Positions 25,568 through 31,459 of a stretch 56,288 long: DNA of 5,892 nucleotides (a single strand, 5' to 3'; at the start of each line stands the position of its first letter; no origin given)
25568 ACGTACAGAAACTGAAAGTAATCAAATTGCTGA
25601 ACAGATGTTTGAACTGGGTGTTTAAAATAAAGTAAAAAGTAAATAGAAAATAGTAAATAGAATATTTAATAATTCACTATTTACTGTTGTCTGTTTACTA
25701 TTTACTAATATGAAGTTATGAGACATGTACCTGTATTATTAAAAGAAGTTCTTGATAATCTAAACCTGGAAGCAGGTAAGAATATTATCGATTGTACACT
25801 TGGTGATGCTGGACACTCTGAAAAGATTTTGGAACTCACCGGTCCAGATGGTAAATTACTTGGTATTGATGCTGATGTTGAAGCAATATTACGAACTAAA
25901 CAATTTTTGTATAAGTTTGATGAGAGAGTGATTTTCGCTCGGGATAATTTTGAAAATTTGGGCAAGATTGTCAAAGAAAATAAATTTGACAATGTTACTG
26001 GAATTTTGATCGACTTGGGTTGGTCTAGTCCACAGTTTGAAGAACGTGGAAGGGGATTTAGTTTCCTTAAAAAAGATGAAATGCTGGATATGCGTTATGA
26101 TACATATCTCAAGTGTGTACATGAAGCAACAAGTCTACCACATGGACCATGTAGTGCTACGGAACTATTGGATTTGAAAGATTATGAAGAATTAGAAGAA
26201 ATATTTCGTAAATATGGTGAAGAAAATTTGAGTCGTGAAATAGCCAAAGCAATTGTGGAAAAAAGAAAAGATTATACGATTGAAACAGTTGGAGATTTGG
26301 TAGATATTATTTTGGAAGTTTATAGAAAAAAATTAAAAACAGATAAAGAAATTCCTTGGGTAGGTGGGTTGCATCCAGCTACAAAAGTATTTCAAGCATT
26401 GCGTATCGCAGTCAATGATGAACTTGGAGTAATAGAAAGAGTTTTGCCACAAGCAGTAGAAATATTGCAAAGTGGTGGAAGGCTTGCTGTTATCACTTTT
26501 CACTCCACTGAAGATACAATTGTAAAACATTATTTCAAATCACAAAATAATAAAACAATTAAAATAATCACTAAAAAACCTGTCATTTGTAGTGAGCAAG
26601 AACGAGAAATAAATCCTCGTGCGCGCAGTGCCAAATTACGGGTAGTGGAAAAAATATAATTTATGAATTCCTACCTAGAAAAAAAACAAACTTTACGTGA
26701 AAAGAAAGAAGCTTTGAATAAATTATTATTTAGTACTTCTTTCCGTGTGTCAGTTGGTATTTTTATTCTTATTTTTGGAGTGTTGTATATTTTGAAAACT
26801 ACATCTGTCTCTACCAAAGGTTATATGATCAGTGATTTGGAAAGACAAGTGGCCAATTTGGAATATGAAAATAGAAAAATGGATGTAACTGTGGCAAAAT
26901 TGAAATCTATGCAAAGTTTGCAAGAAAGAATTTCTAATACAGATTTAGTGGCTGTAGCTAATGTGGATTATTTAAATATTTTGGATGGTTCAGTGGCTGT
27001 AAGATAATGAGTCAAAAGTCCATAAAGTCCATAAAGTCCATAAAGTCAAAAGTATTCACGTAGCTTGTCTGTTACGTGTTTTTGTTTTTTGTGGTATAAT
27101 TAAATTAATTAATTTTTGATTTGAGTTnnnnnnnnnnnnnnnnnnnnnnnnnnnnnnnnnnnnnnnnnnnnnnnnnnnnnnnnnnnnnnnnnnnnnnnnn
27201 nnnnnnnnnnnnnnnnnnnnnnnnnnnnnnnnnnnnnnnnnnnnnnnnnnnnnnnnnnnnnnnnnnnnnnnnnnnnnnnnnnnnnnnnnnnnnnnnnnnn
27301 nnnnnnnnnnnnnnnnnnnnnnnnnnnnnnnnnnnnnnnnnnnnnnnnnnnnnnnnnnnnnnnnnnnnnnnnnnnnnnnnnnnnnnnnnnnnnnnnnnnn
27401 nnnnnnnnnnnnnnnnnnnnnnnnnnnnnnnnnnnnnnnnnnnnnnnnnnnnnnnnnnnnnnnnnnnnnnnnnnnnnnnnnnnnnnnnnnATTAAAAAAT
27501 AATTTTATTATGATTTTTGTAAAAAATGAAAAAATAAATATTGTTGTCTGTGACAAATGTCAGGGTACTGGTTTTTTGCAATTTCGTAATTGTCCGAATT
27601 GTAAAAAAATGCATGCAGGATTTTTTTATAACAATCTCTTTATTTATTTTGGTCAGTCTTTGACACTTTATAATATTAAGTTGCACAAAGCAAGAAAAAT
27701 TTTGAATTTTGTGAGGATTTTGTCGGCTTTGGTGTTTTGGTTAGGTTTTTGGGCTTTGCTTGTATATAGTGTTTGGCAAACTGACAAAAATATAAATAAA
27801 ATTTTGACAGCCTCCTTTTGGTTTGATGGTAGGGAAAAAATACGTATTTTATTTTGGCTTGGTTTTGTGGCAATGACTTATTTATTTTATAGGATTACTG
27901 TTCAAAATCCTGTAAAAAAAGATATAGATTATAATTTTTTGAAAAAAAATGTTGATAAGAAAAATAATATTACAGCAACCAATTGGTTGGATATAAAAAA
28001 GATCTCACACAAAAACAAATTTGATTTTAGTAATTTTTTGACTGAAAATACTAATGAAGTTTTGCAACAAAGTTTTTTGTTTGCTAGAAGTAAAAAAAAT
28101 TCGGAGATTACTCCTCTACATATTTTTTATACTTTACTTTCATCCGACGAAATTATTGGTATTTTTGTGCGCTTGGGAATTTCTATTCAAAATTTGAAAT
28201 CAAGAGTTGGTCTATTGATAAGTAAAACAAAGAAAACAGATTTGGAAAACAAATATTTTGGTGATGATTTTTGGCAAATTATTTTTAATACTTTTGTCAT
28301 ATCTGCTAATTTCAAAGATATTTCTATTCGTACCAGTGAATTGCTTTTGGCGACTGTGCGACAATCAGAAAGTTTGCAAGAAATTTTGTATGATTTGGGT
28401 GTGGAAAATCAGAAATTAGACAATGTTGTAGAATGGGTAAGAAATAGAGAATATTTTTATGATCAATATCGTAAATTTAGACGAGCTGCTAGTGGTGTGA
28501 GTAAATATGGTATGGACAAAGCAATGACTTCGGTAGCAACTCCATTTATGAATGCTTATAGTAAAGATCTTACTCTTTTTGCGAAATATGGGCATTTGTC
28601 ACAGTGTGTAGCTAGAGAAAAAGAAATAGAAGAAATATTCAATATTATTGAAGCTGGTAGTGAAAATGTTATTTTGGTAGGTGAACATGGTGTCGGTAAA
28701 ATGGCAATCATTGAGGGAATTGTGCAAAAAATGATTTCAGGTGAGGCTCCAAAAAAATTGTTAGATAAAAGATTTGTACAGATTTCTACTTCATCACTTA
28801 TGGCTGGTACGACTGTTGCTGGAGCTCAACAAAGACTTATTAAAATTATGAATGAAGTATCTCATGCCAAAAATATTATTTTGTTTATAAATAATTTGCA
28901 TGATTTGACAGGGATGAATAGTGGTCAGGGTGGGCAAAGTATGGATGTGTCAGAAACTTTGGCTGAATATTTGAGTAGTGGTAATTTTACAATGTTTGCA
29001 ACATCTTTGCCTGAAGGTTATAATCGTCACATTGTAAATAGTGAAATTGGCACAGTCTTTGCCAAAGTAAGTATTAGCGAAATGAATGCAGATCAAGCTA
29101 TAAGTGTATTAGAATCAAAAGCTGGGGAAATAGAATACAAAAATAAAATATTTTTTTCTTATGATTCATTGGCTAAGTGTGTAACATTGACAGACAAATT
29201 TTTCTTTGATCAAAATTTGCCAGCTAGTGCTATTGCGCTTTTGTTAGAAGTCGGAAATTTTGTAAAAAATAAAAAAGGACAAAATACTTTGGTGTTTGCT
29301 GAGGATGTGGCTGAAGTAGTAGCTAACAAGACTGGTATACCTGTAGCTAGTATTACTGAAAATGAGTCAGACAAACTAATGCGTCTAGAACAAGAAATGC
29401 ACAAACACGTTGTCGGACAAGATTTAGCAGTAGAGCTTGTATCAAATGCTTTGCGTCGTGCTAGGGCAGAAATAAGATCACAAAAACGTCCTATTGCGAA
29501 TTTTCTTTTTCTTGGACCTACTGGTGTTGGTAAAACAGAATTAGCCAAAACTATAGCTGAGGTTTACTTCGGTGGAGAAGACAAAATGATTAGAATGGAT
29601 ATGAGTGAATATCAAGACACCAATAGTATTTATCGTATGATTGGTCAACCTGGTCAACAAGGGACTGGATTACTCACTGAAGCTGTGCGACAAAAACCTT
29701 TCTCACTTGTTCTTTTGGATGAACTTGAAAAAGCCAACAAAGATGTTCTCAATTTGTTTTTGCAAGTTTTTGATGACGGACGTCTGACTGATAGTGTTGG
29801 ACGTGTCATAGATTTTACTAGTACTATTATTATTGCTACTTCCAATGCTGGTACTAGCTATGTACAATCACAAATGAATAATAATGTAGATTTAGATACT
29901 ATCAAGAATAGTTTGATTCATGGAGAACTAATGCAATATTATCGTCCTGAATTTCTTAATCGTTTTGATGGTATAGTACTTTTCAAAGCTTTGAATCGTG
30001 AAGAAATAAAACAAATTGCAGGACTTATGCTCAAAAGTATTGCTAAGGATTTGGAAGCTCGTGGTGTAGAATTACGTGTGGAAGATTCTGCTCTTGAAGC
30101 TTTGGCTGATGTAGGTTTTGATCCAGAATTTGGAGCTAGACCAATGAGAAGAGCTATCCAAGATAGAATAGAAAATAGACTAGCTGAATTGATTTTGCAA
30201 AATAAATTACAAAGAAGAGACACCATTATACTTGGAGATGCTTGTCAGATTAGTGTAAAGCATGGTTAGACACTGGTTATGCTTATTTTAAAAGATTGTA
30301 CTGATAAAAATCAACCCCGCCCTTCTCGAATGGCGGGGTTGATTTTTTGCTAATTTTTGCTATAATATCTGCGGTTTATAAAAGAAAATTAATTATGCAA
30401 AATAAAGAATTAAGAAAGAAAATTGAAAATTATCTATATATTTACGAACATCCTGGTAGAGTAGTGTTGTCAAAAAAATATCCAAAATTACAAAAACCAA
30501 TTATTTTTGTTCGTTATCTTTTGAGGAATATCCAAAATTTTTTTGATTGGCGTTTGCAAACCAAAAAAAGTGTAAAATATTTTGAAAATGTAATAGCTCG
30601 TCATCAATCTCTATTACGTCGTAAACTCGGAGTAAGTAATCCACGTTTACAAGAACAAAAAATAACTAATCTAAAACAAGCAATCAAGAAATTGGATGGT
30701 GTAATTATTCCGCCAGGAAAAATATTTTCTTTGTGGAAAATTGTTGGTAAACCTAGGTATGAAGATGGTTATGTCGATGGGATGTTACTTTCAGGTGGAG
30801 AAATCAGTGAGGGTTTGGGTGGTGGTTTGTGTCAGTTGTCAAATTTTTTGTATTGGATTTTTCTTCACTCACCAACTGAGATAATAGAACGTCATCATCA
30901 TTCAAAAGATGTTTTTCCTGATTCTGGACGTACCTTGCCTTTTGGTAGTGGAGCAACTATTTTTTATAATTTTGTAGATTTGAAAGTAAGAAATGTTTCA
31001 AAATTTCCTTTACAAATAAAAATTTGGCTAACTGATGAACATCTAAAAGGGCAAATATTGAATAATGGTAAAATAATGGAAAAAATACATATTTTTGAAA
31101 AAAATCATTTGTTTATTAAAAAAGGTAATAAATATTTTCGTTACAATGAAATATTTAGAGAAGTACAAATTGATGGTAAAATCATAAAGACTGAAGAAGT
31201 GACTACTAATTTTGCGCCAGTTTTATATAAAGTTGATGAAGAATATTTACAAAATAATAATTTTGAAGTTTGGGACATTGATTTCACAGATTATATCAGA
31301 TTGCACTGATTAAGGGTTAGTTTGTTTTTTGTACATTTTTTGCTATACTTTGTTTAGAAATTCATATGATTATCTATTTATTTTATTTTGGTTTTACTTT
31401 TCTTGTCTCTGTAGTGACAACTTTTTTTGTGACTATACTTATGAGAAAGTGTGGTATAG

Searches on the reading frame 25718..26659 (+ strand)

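Call 107: search_protein_families(library=pfam, proteins=[window:25718-26659:+], max_evalue=0.00001)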
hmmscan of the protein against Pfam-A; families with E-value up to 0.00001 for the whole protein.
window:25718-26659:+ (313 aa): 2 families
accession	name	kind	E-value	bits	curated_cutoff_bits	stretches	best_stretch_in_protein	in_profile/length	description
PF01795.25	Methyltransf_5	-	1.2e-94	317.8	27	1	2-313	3-309/309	MraW methylase family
PF13847.12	Methyltransf_31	-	4.5e-06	26.8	27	0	18-93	2-78/145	Methyltransferase domain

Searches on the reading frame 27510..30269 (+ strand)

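Call 107: search_protein_families(library=pfam, proteins=[window:27510-30269:+], max_evalue=0.00001)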
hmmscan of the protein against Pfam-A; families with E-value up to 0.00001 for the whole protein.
window:27510-30269:+ (919 aa): 7 families
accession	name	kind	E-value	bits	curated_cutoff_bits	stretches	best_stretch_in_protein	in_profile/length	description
PF07724.20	AAA_2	-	3.6e-49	167.4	27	1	660-820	1-164/166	AAA domain (Cdc48 subfamily)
PF10431.15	ClpB_D2-small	-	1.8e-25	89.2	21.9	1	828-907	1-80/81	C-terminal, D2-small domain, of ClpB protein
PF00004.35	AAA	-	4.8e-19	69.5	21.2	2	666-780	2-110/131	ATPase family associated with various cellular activities (AAA)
PF07728.20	AAA_5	-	3.5e-13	50.2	22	1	664-782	1-125/139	AAA domain (dynein-related subfamily)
PF13191.12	AAA_16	-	1.9e-07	32.2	32.6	0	365-405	1-45/167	AAA ATPase domain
PF12775.13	AAA_7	-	3.8e-06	27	25.8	0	664-745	35-115/181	P-loop containing dynein motor region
PF00158.32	Sigma54_activat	-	9.2e-06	25.9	20.2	0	645-785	5-149/168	Sigma-54 interaction domain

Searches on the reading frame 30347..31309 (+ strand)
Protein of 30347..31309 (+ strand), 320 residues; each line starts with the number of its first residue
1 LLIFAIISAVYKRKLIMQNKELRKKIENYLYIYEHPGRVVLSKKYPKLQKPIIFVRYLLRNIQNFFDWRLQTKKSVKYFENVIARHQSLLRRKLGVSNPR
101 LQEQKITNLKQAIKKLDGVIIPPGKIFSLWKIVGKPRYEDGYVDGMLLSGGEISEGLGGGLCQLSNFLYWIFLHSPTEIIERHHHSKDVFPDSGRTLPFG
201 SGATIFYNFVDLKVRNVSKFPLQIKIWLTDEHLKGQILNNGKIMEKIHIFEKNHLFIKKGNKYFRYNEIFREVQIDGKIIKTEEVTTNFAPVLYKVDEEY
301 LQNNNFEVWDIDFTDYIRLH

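Call 107: search_protein_families(library=pfam, proteins=[window:30347-31309:+], max_evalue=0.00001)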
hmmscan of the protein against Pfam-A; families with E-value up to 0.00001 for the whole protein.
window:30347-31309:+ (320 aa): 1 family
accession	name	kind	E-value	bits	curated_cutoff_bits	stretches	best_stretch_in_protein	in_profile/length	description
PF04294.18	VanW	-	2.9e-39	134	27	1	105-237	2-129/130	VanW like protein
